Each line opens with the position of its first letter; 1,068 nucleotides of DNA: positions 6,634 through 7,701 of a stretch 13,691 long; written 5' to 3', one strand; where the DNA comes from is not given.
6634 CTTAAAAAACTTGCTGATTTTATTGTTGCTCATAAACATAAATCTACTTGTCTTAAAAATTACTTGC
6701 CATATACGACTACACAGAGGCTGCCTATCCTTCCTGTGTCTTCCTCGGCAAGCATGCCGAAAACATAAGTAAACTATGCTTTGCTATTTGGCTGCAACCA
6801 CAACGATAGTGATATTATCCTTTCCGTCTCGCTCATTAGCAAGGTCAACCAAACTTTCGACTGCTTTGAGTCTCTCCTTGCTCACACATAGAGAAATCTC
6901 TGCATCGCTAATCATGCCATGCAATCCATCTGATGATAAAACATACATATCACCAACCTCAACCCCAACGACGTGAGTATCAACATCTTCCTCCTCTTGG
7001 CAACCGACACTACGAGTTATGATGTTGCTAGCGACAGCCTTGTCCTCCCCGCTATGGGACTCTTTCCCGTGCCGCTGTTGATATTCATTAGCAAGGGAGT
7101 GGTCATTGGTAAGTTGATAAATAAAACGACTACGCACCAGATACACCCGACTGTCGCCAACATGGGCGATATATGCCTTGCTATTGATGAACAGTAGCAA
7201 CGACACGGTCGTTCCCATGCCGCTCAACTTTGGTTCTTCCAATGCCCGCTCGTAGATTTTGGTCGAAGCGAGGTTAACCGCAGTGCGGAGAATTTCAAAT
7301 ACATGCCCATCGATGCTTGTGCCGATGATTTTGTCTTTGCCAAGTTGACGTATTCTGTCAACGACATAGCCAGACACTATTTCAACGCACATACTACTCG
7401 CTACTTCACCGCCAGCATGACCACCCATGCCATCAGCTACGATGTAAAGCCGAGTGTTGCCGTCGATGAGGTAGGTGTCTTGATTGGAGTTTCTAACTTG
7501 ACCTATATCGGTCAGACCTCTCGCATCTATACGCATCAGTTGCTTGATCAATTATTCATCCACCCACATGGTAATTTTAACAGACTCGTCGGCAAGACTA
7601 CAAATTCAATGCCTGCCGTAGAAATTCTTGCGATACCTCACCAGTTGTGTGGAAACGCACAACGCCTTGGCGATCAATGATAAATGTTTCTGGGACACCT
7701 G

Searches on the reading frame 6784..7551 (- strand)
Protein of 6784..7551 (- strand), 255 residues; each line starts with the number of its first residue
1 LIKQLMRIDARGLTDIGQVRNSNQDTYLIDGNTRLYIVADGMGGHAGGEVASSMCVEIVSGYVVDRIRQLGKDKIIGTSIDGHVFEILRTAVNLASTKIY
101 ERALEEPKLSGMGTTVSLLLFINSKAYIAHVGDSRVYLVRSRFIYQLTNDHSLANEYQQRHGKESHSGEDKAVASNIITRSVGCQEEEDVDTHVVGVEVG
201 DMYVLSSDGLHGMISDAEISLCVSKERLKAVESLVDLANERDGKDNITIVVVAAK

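Call 8: search_protein_families(library=pfam, proteins=[window:6784-7551:-])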
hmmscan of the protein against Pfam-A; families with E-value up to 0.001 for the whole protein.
window:6784-7551:- (255 aa): 2 families
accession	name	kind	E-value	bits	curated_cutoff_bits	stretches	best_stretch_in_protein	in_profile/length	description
PF13672.11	PP2C_2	-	3.4e-11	43.5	24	1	20-218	9-182/209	Protein phosphatase 2C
PF00481.26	PP2C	-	7.4e-11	42.6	20.3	1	49-245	47-253/255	Protein phosphatase 2C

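Call 10: find_encoding_contigs(protein=window:6784-7551:-, flank=6000, max_places=10)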
Protein window:6784-7551:- (255 aa): no gene with exactly this product is on record in the collection.

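Call 20: find_encoding_contigs(protein=window:6784-7536:-, flank=3000, max_places=10)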
Protein window:6784-7536:- (250 aa): 2 contigs read that carry it; 2 places shown.
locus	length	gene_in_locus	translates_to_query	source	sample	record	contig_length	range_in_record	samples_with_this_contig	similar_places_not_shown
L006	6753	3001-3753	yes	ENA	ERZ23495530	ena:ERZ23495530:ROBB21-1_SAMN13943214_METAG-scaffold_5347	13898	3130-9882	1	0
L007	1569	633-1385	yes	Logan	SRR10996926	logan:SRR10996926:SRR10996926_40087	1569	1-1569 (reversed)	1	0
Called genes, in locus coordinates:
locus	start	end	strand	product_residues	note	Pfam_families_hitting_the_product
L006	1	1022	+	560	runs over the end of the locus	PF00282:Pyridoxal_deC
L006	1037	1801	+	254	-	PF01145:Band_7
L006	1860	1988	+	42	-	-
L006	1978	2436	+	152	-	PF03100:CcmE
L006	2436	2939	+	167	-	PF00578:AhpC-TSA, PF08534:Redoxin, PF00085:Thioredoxin (faint), PF13098:Thioredoxin_2, PF13905:Thioredoxin_8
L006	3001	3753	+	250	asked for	PF00481:PP2C, PF13672:PP2C_2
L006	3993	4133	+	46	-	-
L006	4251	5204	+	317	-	PF01551:Peptidase_M23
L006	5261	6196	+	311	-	PF23023:Anti-Pycsar_Apyc1 (weak), PF00753:Lactamase_B (weak), PF12706:Lactamase_B_2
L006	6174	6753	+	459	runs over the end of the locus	-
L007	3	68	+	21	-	?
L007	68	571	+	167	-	PF00578:AhpC-TSA, PF08534:Redoxin, PF00085:Thioredoxin (faint), PF13098:Thioredoxin_2, PF13905:Thioredoxin_8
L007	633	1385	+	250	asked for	PF00481:PP2C, PF13672:PP2C_2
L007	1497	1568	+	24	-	?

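Call 61: search_protein_families(library=ncbifam, proteins=[window:6784-7536:-], max_evalue=0.01)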
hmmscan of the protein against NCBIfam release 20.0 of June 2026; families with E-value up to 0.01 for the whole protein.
window:6784-7536:- (250 aa): 2 families
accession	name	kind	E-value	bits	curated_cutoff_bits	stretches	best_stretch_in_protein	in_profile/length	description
NF033484.1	Stp1_PP2C_phos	equivalog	1.1e-63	214.9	230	1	9-247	2-231/232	Stp1/IreP family PP2C-type Ser/Thr phosphatase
NF011149.0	PRK14559.1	equivalog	7.6e-33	114.1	374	1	3-250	372-632/642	serine/threonine phosphatase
